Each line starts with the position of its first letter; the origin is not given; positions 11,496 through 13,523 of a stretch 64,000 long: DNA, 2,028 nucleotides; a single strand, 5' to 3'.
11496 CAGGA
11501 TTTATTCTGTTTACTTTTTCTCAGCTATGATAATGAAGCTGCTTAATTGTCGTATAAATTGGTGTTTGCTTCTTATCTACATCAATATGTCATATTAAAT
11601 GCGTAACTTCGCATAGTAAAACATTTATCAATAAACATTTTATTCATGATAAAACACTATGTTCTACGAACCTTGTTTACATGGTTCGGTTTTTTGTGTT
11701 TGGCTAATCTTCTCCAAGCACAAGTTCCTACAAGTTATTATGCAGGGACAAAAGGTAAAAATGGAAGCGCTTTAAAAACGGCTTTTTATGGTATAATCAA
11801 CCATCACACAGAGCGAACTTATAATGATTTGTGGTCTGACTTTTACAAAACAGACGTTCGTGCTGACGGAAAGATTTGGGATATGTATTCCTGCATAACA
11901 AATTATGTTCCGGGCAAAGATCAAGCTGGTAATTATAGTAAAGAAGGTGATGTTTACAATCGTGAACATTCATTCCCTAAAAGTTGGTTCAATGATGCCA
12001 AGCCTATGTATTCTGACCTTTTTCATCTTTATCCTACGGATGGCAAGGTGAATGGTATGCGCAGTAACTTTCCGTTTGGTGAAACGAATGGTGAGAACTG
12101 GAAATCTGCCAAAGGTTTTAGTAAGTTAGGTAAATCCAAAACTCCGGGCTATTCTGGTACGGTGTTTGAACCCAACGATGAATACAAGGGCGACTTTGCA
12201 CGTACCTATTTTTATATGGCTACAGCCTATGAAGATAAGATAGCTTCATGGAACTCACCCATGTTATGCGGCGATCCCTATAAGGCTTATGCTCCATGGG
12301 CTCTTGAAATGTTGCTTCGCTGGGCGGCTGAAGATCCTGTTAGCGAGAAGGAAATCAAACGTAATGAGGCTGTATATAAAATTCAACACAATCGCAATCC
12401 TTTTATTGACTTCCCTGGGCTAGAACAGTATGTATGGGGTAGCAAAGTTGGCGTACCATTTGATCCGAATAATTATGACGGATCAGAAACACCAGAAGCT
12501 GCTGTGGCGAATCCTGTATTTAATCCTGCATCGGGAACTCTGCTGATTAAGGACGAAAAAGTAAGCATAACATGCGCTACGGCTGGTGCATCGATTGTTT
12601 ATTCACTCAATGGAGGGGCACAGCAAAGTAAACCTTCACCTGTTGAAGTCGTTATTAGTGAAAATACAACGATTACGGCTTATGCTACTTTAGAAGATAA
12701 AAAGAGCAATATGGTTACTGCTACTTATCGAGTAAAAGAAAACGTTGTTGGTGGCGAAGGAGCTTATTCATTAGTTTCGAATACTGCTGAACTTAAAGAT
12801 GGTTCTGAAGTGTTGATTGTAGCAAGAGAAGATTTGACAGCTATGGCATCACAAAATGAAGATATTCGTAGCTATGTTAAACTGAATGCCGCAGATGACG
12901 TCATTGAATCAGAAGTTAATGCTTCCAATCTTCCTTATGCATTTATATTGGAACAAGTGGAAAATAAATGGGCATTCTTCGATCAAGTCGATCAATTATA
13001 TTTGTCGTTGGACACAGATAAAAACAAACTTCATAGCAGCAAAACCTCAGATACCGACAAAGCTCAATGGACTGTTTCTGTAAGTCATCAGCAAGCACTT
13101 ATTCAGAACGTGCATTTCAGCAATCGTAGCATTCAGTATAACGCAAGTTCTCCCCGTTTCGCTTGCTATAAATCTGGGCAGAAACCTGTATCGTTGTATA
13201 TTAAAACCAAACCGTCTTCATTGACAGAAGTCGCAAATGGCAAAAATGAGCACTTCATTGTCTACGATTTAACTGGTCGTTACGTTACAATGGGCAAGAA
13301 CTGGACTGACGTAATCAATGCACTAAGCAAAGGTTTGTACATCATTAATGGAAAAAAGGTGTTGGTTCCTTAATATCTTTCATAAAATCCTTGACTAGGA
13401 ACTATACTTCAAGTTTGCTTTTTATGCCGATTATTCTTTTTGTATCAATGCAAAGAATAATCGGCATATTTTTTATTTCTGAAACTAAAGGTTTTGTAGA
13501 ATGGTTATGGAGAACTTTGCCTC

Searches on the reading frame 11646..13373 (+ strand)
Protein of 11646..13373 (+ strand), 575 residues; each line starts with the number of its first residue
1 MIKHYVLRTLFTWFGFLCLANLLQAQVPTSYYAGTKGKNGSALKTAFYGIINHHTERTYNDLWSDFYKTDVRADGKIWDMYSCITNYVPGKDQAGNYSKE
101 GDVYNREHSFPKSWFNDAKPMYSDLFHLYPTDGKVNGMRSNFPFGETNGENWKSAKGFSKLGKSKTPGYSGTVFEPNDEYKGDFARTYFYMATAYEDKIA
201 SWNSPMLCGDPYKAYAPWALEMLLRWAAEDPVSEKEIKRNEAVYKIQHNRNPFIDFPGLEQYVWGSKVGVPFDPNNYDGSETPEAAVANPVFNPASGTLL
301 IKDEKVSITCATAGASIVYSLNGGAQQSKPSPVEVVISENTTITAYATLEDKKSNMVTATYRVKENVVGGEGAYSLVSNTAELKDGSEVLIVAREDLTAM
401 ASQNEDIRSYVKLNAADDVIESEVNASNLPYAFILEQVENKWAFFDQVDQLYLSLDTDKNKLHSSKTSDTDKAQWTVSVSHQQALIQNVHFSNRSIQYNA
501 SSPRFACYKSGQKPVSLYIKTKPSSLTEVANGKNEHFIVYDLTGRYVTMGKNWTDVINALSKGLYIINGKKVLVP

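Call 28: search_protein_families(library=pfam, proteins=[window:11646-13373:+])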
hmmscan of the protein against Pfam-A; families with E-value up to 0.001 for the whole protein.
window:11646-13373:+ (575 aa): 2 families
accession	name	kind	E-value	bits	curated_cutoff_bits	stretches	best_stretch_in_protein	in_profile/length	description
PF04231.19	Endonuclease_1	-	3.6e-77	259.7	25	1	40-257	2-234/235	Endonuclease I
PF13290.12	CHB_HEX_C_1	-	2.6e-05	24.5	22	1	294-355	1-63/67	Chitobiase/beta-hexosaminidase C-terminal domain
